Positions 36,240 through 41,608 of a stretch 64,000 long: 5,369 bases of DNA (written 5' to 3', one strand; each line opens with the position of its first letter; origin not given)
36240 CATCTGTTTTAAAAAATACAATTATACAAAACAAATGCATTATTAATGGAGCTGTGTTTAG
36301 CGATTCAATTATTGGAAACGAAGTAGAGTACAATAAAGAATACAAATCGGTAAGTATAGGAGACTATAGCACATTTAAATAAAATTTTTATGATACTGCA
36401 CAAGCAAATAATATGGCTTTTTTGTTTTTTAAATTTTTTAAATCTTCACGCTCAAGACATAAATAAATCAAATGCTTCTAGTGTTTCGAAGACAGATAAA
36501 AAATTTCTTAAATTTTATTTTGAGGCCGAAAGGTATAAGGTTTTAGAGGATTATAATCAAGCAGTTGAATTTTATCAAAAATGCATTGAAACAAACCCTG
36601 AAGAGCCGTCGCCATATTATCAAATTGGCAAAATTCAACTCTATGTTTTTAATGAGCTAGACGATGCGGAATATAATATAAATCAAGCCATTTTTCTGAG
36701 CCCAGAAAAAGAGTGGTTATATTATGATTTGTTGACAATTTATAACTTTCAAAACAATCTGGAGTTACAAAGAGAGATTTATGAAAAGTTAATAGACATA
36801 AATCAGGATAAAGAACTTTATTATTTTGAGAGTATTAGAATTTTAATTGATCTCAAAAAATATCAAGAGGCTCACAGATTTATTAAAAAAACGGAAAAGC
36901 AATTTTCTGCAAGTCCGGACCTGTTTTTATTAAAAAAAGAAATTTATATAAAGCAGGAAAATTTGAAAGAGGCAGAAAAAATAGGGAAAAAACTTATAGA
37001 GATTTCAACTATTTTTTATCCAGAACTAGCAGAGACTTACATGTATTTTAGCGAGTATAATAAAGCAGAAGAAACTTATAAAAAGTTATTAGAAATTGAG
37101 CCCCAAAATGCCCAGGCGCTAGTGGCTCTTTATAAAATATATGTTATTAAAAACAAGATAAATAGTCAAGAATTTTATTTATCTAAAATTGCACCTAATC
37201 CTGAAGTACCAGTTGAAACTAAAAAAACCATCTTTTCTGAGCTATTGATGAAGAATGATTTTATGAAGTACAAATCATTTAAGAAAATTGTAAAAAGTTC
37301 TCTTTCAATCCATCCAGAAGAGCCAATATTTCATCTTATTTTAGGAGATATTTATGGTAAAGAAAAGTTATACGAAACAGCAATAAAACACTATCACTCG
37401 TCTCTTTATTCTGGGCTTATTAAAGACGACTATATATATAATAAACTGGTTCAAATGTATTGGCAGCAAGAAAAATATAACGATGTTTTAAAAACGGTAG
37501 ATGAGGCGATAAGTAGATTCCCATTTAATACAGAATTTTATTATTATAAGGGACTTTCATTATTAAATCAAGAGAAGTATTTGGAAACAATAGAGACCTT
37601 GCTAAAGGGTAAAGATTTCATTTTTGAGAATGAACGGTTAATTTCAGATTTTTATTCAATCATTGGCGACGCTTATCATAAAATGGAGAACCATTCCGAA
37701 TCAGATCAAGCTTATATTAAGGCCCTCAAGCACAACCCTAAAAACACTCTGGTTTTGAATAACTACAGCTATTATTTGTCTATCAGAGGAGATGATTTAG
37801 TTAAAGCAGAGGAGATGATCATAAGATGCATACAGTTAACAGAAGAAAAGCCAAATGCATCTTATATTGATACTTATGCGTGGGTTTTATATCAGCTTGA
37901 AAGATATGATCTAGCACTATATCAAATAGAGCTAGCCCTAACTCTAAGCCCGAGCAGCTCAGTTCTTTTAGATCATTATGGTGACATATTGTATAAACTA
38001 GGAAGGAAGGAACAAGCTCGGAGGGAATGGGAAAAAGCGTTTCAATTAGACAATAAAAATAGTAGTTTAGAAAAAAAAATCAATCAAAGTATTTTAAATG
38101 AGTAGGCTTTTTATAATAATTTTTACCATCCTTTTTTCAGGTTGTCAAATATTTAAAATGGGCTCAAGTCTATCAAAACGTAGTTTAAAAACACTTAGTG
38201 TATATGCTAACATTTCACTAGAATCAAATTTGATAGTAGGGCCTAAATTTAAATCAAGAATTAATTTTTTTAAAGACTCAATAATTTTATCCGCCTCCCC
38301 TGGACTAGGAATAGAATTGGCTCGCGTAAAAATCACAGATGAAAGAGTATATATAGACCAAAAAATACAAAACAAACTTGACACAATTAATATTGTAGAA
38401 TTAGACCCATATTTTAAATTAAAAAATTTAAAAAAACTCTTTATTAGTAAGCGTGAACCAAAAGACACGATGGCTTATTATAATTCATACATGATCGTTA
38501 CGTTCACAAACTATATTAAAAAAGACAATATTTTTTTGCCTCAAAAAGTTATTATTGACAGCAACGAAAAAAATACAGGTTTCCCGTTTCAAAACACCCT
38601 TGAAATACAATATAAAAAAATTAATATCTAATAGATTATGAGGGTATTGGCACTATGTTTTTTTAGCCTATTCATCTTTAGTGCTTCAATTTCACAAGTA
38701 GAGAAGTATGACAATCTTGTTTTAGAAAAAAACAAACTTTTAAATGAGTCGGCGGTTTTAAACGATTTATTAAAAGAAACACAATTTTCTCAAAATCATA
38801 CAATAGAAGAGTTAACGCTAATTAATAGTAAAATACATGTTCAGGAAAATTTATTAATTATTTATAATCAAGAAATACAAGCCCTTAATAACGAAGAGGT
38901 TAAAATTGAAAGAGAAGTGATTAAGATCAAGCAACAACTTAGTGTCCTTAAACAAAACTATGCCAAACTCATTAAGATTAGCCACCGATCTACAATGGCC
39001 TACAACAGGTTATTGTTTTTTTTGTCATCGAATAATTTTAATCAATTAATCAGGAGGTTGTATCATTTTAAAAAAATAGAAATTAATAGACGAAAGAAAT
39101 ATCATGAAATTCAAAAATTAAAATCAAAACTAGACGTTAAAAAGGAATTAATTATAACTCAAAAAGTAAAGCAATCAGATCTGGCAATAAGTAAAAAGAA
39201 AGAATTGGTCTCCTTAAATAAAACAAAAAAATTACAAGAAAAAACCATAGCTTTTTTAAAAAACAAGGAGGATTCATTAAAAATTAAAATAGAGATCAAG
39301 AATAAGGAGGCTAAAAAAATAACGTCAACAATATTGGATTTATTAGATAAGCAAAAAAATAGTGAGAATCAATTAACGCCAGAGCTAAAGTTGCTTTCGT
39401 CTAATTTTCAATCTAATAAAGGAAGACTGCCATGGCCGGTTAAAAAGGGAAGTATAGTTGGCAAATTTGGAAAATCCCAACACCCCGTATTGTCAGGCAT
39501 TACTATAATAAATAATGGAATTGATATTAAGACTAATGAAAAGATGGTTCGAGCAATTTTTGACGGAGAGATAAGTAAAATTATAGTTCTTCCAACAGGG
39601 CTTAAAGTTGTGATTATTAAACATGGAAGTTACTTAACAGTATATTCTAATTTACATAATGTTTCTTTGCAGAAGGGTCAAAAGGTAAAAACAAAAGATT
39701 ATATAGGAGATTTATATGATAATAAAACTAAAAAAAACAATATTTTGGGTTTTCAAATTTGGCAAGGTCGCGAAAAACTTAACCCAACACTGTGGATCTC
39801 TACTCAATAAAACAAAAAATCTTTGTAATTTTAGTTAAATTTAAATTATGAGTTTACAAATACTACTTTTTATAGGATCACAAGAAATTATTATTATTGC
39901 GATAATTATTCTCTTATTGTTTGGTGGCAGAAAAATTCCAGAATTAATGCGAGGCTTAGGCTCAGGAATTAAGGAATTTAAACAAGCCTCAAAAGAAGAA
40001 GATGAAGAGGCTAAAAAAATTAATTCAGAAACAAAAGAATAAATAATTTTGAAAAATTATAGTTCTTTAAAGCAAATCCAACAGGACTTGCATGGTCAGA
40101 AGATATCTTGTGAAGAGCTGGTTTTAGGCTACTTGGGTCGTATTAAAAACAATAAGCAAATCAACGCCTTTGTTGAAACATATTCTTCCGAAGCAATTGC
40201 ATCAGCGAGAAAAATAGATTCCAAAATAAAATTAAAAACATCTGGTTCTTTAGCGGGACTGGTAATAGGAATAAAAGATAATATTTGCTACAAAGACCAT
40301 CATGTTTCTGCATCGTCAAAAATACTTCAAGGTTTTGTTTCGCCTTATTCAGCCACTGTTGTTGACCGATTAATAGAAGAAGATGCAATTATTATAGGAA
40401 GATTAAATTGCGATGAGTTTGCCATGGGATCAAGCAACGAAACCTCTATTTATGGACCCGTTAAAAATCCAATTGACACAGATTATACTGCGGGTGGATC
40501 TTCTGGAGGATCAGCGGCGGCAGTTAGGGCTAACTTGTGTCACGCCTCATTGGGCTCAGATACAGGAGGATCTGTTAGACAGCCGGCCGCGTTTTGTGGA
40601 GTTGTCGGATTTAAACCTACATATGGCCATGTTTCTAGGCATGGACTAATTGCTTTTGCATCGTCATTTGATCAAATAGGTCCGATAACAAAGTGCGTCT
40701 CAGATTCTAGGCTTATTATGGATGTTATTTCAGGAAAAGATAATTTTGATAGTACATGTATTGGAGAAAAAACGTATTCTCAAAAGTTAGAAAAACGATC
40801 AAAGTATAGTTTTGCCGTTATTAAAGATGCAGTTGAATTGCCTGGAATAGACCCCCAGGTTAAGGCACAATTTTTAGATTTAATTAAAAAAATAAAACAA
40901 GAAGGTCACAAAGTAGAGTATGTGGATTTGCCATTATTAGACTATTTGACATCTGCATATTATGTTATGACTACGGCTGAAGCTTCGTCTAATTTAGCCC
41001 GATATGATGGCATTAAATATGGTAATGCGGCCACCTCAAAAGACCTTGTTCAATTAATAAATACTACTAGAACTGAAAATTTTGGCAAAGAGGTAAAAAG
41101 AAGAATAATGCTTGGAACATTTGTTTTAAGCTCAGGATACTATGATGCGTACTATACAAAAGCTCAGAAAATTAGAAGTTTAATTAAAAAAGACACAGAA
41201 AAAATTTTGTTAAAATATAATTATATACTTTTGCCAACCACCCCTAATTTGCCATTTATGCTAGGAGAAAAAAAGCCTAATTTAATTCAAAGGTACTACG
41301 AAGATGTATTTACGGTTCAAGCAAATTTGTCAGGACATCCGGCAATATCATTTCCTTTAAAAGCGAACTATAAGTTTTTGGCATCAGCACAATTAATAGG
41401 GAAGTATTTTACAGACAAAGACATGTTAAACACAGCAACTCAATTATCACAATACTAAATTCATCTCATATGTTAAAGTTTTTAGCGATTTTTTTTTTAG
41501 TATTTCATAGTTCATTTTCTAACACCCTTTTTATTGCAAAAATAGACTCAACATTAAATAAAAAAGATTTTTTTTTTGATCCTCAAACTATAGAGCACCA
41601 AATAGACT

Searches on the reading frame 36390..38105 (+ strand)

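Call 65: search_protein_families(library=ncbifam, proteins=[window:36390-38105:+], max_evalue=1e-10)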
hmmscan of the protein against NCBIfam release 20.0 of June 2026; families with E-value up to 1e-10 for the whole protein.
window:36390-38105:+ (571 aa): 5 families
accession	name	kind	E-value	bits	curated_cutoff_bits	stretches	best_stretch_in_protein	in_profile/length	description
TIGR02917.1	PEP_TPR_lipo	equivalog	3.8e-36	124.4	312.2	2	425-550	776-897/899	XrtA/PEP-CTERM system TPR-repeat protein PrsT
TIGR02521.1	type_IV_pilW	equivalog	5.9e-18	65.3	154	0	419-479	65-124/234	type IV pilus biogenesis/stability protein PilW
TIGR02552.1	LcrH_SycD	equivalog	6.7e-17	61.5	104.8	0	489-564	51-129/136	SycD/LcrH family type III secretion system chaperone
NF040959.1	MamA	equivalog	2.4e-15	56.5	200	0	425-554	77-203/204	magnetosome protein MamA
NF033920.0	C39_PA2778_fam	equivalog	4.6e-12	45.9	150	0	425-483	196-253/255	PA2778 family cysteine peptidase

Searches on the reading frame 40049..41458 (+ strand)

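Call 65: search_protein_families(library=ncbifam, proteins=[window:40049-41458:+], max_evalue=1e-10)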
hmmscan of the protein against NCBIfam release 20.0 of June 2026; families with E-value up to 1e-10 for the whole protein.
window:40049-41458:+ (469 aa): 26 families (the best 25 are shown)
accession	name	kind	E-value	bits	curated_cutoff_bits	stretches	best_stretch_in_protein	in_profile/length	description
TIGR00132.1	gatA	equivalog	1.2e-160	535.3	481.1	1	11-468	2-462/466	Asp-tRNA(Asn)/Glu-tRNA(Gln) amidotransferase subunit GatA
NF005517.0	PRK07139.1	equivalog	2.6e-90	303.2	546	1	56-463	26-426/439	amidase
NF005565.0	PRK07235.1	subfamily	1.8e-81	274.4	545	1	46-465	66-496/506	amidase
NF006631.0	PRK09201.1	equivalog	5.8e-70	236.3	461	1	5-468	7-453/466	AtzE family amidohydrolase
NF005688.0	PRK07488.1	equivalog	1.4e-69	235.3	532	1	5-464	11-460/474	indoleacetamide hydrolase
TIGR02715.1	amido_AtzE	subfamily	7.1e-66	223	425.75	1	8-468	3-446/452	AtzE family amidohydrolase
NF004815.0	PRK06169.1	equivalog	5.1e-60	203.4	506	1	13-466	18-455/471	amidase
NF005687.0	PRK07487.1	subfamily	8.1e-55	186.4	428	1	9-465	12-451/468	amidase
NF005686.0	PRK07486.1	subfamily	7.3e-53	179.9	465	1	8-242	17-255/486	amidase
NF004816.0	PRK06170.1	equivalog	2.3e-51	174.9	503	1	3-468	10-480/493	amidase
NF006043.0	PRK08186.1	subfamily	1.9e-50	171.9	487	1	5-298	7-297/600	allophanate hydrolase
NF006006.0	PRK08137.1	equivalog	7.1e-49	167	534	1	7-438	36-479/529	amidase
NF005460.0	PRK07056.1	subfamily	2.6e-48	165.1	447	1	3-407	6-386/457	amidase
NF006169.0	PRK08310.1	equivalog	4.5e-48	164.6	391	1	53-232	11-192/395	amidase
NF005450.0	PRK07042.1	equivalog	1.1e-47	162.6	458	1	10-465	12-447/464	amidase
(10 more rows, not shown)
